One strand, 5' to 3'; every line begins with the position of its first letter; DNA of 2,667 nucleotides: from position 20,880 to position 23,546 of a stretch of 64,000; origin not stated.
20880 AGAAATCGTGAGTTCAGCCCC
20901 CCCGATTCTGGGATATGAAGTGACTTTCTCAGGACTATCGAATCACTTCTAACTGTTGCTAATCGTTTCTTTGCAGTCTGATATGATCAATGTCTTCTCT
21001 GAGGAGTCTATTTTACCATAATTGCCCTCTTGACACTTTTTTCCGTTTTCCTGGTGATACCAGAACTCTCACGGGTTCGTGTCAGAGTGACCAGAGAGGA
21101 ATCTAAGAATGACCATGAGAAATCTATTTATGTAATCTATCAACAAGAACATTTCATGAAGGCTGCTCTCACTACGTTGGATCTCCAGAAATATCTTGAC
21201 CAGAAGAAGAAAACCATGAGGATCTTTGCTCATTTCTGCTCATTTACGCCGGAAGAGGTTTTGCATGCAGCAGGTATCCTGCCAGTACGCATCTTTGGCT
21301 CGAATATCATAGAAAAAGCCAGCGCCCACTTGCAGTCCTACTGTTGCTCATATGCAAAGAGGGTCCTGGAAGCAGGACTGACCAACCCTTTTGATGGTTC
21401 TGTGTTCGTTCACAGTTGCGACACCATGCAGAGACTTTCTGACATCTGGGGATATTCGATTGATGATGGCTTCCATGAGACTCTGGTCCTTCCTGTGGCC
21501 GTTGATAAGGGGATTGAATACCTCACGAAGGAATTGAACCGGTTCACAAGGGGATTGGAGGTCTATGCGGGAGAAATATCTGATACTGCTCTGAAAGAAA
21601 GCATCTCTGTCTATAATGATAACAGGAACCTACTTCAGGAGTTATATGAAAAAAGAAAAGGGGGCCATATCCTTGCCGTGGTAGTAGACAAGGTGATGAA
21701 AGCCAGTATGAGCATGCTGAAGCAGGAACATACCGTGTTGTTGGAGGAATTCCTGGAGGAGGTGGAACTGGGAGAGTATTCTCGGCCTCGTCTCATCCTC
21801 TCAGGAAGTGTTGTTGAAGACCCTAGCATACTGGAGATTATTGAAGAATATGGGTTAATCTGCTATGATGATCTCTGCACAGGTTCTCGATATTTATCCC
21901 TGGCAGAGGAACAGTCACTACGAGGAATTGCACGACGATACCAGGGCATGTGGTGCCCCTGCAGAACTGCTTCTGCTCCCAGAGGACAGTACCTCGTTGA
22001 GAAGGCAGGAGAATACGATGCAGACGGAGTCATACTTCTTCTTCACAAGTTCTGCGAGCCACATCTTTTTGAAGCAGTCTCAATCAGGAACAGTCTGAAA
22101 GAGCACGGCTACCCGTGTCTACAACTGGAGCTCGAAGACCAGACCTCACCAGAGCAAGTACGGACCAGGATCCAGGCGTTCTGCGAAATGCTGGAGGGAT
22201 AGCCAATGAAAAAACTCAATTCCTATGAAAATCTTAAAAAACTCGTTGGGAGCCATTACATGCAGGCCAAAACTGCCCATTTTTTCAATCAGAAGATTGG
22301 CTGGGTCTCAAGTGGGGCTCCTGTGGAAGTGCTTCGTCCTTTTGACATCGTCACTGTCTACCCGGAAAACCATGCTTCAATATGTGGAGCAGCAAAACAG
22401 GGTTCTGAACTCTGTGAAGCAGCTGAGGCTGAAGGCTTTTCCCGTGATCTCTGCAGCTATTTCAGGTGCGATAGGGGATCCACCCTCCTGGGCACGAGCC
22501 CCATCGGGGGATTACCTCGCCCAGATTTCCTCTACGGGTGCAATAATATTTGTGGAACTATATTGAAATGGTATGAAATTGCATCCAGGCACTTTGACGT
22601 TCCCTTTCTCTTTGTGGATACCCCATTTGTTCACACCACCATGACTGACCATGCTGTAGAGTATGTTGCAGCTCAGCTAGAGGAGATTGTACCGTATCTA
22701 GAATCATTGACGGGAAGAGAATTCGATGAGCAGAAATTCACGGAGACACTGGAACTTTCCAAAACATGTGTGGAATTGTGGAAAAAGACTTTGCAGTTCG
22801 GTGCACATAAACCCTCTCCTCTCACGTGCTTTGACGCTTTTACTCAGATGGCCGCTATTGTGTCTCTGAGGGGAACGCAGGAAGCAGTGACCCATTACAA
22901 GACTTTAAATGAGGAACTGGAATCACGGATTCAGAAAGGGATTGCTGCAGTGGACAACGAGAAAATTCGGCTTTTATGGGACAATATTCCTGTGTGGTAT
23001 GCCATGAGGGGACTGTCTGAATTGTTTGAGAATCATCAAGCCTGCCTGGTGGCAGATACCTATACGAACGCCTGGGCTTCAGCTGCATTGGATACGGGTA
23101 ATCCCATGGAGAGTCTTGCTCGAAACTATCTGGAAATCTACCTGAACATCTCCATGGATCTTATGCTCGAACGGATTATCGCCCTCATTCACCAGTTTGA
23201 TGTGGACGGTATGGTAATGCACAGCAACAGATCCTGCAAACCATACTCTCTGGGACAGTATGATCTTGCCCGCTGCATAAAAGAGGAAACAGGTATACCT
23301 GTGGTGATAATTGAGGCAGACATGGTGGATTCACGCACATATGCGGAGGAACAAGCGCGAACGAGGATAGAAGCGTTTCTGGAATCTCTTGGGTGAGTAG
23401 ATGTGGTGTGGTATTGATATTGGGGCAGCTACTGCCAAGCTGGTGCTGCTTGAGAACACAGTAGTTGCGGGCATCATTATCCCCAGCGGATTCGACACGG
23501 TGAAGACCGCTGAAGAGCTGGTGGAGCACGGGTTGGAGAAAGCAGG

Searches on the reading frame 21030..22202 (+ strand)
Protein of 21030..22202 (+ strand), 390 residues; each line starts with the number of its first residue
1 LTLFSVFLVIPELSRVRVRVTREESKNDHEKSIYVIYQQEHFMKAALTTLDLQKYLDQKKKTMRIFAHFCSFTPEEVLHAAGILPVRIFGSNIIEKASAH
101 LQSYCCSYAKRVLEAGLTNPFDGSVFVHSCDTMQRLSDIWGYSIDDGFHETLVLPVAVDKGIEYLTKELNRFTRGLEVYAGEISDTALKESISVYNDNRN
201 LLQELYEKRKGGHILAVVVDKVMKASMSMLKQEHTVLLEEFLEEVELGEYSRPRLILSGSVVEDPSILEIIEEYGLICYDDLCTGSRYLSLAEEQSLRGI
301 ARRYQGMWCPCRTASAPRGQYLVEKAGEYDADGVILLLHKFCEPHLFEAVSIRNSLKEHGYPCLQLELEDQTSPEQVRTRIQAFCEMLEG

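Call 80: search_protein_families(library=pfam, proteins=[window:21030-22202:+], max_evalue=0.00001)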
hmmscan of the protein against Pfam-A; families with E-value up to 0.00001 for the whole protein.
window:21030-22202:+ (390 aa): 1 family
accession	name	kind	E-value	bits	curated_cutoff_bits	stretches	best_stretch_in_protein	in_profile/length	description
PF06050.19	HGD-D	-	3.3e-75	254.2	28.4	1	70-388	1-342/342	2-hydroxyglutaryl-CoA dehydratase, D-component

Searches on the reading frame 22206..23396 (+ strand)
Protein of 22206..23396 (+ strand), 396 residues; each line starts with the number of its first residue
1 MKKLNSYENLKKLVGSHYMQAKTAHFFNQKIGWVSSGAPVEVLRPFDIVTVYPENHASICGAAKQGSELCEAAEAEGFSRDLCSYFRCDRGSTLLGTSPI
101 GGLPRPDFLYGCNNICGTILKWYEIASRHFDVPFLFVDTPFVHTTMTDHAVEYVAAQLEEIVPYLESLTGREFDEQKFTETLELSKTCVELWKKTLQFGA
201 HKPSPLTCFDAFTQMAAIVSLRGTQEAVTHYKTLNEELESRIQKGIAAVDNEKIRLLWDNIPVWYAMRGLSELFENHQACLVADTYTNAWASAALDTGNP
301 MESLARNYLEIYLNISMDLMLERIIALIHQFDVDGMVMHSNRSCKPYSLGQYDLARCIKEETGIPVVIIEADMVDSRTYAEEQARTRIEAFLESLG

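Call 80: search_protein_families(library=pfam, proteins=[window:22206-23396:+], max_evalue=0.00001)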
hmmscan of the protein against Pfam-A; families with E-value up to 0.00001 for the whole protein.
window:22206-23396:+ (396 aa): 1 family
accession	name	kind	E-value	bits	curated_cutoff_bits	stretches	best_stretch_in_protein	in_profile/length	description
PF06050.19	HGD-D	-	4e-83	280.3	28.4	1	37-395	3-342/342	2-hydroxyglutaryl-CoA dehydratase, D-component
